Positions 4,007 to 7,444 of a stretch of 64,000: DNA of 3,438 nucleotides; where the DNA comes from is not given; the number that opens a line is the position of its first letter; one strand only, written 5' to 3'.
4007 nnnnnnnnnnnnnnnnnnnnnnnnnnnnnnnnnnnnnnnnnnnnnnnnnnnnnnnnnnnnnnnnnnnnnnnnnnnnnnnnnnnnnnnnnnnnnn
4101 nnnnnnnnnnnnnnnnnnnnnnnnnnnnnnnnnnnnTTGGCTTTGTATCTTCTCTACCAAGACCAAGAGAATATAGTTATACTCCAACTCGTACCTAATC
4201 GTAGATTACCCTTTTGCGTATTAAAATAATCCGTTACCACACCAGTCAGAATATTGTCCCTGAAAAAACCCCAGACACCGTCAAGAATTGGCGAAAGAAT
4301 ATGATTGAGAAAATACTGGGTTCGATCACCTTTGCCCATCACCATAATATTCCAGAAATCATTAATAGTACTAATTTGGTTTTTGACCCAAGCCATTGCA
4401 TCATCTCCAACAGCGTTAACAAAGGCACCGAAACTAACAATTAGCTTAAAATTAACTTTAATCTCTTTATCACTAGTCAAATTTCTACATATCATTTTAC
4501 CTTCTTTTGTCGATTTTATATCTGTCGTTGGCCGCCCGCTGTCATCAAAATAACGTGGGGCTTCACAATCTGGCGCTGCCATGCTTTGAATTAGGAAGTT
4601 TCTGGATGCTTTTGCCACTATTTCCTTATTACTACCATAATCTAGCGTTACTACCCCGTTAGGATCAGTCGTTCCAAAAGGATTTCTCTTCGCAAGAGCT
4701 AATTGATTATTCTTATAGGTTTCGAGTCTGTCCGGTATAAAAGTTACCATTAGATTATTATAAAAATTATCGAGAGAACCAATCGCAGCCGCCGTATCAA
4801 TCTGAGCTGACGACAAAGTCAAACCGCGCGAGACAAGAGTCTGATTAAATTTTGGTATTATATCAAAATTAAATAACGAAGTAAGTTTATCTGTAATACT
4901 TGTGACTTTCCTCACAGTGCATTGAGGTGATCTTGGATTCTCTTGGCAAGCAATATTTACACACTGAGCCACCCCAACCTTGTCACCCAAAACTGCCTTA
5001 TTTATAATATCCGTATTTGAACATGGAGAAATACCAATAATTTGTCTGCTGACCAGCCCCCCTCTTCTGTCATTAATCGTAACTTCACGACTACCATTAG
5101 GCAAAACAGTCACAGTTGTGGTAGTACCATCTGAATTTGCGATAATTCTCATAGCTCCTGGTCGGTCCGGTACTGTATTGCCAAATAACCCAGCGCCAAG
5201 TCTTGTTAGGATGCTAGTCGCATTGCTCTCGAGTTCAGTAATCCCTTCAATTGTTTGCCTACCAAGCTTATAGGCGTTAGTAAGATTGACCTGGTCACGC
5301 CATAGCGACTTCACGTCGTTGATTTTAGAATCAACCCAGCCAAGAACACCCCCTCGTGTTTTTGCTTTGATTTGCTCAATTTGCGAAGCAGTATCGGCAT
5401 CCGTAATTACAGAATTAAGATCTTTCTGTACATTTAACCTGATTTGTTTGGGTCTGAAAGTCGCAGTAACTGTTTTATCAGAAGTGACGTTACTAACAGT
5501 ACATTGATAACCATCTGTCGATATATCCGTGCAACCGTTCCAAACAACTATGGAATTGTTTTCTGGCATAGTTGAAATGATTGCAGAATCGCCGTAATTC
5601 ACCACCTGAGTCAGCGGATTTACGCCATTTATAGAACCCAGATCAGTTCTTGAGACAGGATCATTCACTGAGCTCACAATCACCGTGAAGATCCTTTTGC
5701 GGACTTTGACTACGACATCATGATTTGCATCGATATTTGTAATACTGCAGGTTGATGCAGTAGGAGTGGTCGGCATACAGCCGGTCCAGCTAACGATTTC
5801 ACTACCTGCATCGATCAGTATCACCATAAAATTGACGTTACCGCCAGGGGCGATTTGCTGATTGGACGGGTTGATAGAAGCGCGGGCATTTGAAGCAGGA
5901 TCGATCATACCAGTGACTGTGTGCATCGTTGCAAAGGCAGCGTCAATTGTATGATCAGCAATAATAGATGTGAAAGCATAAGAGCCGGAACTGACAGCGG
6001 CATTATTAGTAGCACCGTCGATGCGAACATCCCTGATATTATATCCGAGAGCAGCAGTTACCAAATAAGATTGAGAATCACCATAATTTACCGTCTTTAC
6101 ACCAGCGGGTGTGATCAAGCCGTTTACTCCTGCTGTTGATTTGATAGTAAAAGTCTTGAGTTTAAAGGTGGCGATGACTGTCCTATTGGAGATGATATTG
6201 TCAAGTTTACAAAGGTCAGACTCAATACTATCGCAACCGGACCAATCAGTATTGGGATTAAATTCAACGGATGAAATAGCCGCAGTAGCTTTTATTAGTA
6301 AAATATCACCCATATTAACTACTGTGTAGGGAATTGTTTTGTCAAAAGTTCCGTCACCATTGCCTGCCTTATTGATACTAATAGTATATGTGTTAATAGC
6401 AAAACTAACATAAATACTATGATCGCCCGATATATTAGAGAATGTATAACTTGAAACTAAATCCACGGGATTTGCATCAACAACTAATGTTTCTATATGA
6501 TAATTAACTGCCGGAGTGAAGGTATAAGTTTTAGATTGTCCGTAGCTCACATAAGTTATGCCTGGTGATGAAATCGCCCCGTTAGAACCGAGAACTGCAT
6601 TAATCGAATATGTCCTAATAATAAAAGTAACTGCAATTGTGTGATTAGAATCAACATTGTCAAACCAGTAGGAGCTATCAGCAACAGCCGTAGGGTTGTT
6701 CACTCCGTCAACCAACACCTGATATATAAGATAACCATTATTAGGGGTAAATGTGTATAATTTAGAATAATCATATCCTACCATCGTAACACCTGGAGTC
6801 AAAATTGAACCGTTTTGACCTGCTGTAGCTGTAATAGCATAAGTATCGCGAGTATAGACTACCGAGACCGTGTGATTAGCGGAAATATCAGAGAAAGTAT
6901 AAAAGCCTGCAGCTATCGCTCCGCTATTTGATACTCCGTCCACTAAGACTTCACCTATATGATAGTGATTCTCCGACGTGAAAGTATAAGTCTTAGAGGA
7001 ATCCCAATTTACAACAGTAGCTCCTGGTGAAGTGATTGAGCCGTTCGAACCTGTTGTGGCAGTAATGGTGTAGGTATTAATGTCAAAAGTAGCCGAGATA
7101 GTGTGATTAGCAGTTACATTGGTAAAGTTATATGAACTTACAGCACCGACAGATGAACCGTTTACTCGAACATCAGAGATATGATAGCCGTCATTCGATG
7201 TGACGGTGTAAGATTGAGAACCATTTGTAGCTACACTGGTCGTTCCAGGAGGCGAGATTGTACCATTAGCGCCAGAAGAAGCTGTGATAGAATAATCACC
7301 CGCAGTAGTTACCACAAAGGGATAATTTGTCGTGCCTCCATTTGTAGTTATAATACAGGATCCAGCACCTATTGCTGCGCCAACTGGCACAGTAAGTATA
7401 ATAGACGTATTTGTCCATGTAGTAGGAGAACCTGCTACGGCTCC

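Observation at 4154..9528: Giant membrane-anchored surface protein (IPT/TIG plus at least 6 Ig-like repeats plus a novel Cys-containing C-terminal domain) with a co-located polytopic membrane protein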

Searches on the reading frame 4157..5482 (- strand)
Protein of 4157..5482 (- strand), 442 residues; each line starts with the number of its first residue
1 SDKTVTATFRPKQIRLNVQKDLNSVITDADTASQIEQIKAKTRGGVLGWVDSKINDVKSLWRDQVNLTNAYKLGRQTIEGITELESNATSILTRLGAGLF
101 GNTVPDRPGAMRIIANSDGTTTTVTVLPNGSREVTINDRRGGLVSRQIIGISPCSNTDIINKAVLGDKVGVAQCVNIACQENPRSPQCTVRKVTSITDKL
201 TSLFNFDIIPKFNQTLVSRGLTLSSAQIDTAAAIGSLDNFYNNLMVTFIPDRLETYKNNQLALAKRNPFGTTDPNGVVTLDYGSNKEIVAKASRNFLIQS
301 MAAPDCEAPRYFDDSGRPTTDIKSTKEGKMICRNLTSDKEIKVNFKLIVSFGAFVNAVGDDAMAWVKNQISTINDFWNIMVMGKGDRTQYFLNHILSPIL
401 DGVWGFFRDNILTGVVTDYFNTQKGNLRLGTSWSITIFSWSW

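Call 22: search_protein_families(library=pfam, proteins=[window:4157-5482:-], max_evalue=10)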
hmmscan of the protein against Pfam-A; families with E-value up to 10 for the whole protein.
window:4157-5482:- (442 aa): 2 families
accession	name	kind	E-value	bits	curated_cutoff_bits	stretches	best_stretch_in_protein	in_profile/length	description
PF03780.18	Asp23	-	0.071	14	28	1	327-375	46-94/108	Asp23 family, cell envelope-related function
PF05778.17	Apo-CIII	-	0.24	11.4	34.1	1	358-378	34-54/69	Apolipoprotein CIII (Apo-CIII)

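Call 23: search_protein_representatives(protein=window:4157-5482:-)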
Query: 442 residues. Proteins with E-value up to 0.001 (for the whole library): 2; up to 1e-10: 1; up to 1e-30: 1. The best 2 are listed.
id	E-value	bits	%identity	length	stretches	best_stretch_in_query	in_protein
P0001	2.3e-292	985.7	100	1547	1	1-442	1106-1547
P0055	4.7e-04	35.9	34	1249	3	264-311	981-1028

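Call 38: predict_structure(protein=window:4157-5482:-)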
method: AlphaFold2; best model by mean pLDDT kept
length: 442 residues; sequences in the alignment: 1
mean_pLDDT: 35.2   pTM: 0.20
mean pLDDT of the five models: 35.2, 34.7, 34.6, 34.5, 29.1
residues with pLDDT >= 90: 0; 70-90: 11; 50-70: 51; < 50: 380
segments of 3 or more residues with pLDDT < 50: 1-105, 150-172, 184-309, 321-327, 329-442
pLDDT, mean of each block of 10 residues (from residue 1): 21 24 27 31 29 31 27 25 26 29 49 67 62 69 58 43 40 51 46 31 31 30 34 28 26 27 28 39 36 27 41 57 48 35 22 25 30 28 31 35 34 28 26 22 21
secondary structure, 60 per line:
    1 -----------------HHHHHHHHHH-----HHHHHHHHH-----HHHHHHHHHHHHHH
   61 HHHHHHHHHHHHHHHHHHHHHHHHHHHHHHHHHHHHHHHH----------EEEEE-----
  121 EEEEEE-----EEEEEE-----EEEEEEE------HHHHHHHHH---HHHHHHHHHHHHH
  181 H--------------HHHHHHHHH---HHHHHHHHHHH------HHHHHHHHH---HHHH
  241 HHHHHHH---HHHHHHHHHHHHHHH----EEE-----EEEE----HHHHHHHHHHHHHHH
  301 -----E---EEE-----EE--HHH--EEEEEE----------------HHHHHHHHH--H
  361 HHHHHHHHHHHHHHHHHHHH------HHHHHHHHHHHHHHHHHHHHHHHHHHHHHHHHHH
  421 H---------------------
elements in order: H18-27 H33-41 H47-100 E111-115 E121-126 E132-137 E143-149 H156-164 H168-181 H196-204 H208-218 H225-233 H237-247 H251-265 E270-272 E278-281 H286-300 E310-312 E327-332 H349-357 H360-380 H387-421

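Call 41: search_protein_families(library=phrogs, proteins=[window:4157-5482:-], max_evalue=1)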
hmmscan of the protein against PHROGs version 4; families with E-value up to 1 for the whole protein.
window:4157-5482:- (442 aa): 1 family
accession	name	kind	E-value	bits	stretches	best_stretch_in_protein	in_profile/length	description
phrog_19817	-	unknown function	0.14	12.5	1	325-395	50-117/231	-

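Call 68: search_dna_similar(query=window:4157-5440:-, collection=phages, mode=protein, max_evalue=0.01, max_rows=10)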
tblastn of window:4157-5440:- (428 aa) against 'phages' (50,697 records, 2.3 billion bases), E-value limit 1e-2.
No match.

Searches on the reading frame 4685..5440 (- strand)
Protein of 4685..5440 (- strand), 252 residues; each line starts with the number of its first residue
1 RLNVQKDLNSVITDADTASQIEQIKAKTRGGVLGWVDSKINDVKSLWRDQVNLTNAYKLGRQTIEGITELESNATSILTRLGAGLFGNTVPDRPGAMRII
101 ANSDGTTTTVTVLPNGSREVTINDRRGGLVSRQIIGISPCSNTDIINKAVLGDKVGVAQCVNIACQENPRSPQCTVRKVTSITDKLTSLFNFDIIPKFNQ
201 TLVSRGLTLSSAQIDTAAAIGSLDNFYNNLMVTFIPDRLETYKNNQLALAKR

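Call 74: search_protein_families(library=pfam, proteins=[window:4685-5440:-], max_evalue=10)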
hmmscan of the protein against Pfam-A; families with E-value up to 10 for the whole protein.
seq(252 aa): 0 families

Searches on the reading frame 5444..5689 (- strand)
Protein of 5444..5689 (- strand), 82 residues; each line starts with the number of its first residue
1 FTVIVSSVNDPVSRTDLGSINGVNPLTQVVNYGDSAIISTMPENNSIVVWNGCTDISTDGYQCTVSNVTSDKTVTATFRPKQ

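Call 22: search_protein_families(library=pfam, proteins=[window:5444-5689:-], max_evalue=10)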
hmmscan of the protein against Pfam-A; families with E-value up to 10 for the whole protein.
seq(82 aa): 1 family
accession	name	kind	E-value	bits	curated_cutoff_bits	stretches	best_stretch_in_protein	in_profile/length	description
PF18998.6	Flg_new_2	-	0.054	13.9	23.6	1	32-81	21-72/73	Divergent InlB B-repeat domain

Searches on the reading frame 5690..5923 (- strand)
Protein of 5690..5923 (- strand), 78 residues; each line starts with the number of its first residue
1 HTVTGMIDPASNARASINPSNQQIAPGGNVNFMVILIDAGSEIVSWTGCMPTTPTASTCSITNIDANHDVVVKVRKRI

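Call 22: search_protein_families(library=pfam, proteins=[window:5690-5923:-], max_evalue=10)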
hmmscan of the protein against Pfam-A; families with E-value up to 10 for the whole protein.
seq(78 aa): 1 family
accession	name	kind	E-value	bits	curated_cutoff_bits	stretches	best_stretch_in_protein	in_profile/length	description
PF18346.7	SH3_15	-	0.05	14.3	24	1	45-75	25-54/67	Mind bomb SH3 repeat domain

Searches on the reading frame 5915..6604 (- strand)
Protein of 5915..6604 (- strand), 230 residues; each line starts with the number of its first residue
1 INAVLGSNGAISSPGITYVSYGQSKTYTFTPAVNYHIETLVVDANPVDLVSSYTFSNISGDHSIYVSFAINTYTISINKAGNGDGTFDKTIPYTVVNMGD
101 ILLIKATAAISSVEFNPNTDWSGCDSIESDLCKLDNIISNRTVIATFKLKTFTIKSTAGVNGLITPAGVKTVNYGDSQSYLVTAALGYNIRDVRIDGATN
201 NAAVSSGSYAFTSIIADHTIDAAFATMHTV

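Call 50: search_solved_structures(query=A1, max_evalue=1)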
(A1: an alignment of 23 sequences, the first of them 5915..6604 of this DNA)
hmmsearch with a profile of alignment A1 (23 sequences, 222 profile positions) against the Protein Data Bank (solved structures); distinct sequences matched with E-value up to 1: 0.

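Call 60: predict_structure(alignment_id=A1)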
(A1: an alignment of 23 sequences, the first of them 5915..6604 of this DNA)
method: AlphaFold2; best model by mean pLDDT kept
length: 230 residues; sequences in the alignment: 23
mean_pLDDT: 87.2   pTM: 0.57
mean pLDDT of the five models: 87.2, 86.6, 82.2, 82.0, 79.4
residues with pLDDT >= 90: 134; 70-90: 70; 50-70: 25; < 50: 1
segments of 3 or more residues with pLDDT < 50: none
pLDDT, mean of each block of 10 residues (from residue 1): 96 97 98 94 97 97 96 83 72 75 75 62 63 80 76 96 97 93 95 95 88 95 85
secondary structure, 60 per line:
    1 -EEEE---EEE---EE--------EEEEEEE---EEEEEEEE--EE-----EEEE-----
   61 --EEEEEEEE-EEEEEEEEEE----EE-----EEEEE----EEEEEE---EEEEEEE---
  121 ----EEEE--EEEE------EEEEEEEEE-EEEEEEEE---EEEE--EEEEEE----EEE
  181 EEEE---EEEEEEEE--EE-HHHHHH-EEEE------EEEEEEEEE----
elements in order: E2-5 E9-11 E25-31 E35-42 E52-55 E63-70 E72-81 E93-97 E102-107 E111-117 E125-128 E131-134 E141-149 E151-158 E162-165 E168-173 E178-184 E188-195 H201-206 E208-211 E218-226

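Call 62: fold_search(model_id=the predicted structure, library=pdb)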
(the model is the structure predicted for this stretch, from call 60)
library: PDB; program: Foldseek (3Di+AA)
matches with E <= 10: 723; with E <= 0.001: 7
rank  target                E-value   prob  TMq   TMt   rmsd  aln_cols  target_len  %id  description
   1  7vcr_B                9.7e-05  0.97  0.24  0.15  12.0       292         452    8  Crystal Structure of PitA fragment from pilus islet-2 of Streptococcus oralis (released 2022-06-01)
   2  10ps                  3.3e-04  1.00  0.41  0.20  13.5       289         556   11  Crystal structure of SdrD A2-A3-B1-B2 domains from Staphylococcus aureus JH1 (released 2026-02-11)
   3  2rik                  3.3e-04  0.63  0.17  0.15  16.5       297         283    9  I-band fragment I67-I69 from titin (released 2008-01-22)
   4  7w6b                  4.1e-04  0.89  0.22  0.10  11.7       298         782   10  Crystal Structure of PitA from pilus islet-2 of Streptococcus oralis (released 2022-06-01)
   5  5jde_B                4.6e-04  0.57  0.17  0.16  16.3       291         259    7  Crystal structure of I9-I11 tandem from titin (P1) (released 2016-09-14)
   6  9flw_A                7.5e-04  0.75  0.19  0.09  28.6       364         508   10  CryoEM structure of the fragment-6 (3571-4078) in the grappling hook protein A (GhpA) in the bacterium Aureispira sp.  (released 2024-10-16)
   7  5k6z_B                8.3e-04  0.63  0.16  0.10  25.4       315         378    6  Sidekick chimera containing sidekick-2 immunoglobulin domains 1-2 and sidekick-1 immunoglobulin domains 3-4 (released 2016-09-28)
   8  2wii_C                1.0e-03  1.00  0.31  0.30  11.3       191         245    8  Complement C3b in complex with factor H domains 1-4 (released 2009-06-09)
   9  6fwv_A                1.3e-03  0.99  0.38  0.20  11.1       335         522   11  The Bacillus anthracis TIE protein (released 2018-08-08)
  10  5k6y_A                1.3e-03  0.57  0.16  0.11  25.9       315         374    6  Sidekick-2 immunoglobulin domains 1-4, crystal form 2 (released 2016-09-28)
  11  5k6u_A                1.3e-03  0.63  0.17  0.11  26.9       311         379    6  Sidekick-1 immunoglobulin domains 1-4, crystal form 1 (released 2016-09-28)
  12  5jde_A                1.3e-03  0.33  0.14  0.13  17.7       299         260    5  Crystal structure of I9-I11 tandem from titin (P1) (released 2016-09-14)
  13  7ol2_A                1.3e-03  0.28  0.13  0.06  21.9       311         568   11  Crystal structure of mouse contactin 1 immunoglobulin domains (released 2022-12-14)
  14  5xwx_A                1.4e-03  0.44  0.14  0.09  26.4       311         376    6  Crystal structure of the four N-terminal immunoglogulin domains of Sidekick-1 protein (released 2018-08-29)
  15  7yl5_B                1.5e-03  0.99  0.36  0.23  10.8       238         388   10  Cell surface protein YwfG protein complexed with mannose (released 2023-06-07)
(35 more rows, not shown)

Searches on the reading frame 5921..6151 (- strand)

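Call 74: search_protein_families(library=pfam, proteins=[window:5921-6151:-], max_evalue=10)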
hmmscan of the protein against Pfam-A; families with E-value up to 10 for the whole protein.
seq(77 aa): 1 family
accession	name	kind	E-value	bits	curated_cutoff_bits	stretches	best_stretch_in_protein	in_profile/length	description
PF08132.16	AdoMetDC_leader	-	0.032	14.5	25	1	25-48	12-35/51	S-adenosyl-l-methionine decarboxylase leader peptide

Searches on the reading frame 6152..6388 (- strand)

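Call 22: search_protein_families(library=pfam, proteins=[window:6152-6388:-], max_evalue=10)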
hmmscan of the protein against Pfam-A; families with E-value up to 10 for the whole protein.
seq(79 aa): 1 family
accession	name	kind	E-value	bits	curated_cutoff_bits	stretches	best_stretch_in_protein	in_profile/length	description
PF18998.6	Flg_new_2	-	0.063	13.7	23.6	1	1-78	1-72/73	Divergent InlB B-repeat domain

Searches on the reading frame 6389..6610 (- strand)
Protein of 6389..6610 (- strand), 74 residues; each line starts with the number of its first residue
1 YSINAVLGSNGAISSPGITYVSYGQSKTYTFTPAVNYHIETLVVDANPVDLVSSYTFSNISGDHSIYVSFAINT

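Call 74: search_protein_families(library=pfam, proteins=[window:6389-6610:-], max_evalue=10)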
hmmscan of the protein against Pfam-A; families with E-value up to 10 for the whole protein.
seq(74 aa): 2 families
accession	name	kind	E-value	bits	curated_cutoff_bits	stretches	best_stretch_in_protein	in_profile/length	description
PF18998.6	Flg_new_2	-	0.0053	17.2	23.6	1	1-72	1-71/73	Divergent InlB B-repeat domain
PF07294.16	Fibroin_P25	-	0.099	13.1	25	1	25-67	102-147/196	Fibroin P25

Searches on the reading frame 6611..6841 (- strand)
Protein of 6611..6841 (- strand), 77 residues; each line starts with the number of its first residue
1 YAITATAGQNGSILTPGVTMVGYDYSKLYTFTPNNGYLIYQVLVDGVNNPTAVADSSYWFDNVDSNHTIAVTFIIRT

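Call 74: search_protein_families(library=pfam, proteins=[window:6611-6841:-], max_evalue=10)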
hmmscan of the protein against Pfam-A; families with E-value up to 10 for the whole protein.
seq(77 aa): 1 family
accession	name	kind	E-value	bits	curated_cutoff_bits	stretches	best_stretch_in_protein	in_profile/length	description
PF18998.6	Flg_new_2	-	0.21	12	23.6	1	1-40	1-38/73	Divergent InlB B-repeat domain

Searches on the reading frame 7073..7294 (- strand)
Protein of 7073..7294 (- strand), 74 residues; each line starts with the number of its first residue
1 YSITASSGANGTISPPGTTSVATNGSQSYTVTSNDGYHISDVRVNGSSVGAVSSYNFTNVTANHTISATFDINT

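Call 22: search_protein_families(library=pfam, proteins=[window:7073-7294:-], max_evalue=10)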
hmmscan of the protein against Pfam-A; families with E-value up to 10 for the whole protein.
seq(74 aa): 2 families
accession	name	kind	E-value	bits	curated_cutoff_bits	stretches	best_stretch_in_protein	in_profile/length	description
PF18998.6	Flg_new_2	-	1.2e-05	25.7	23.6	1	1-73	1-72/73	Divergent InlB B-repeat domain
PF02470.25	MlaD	-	0.017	15.8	25.1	1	40-73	19-50/81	MlaD protein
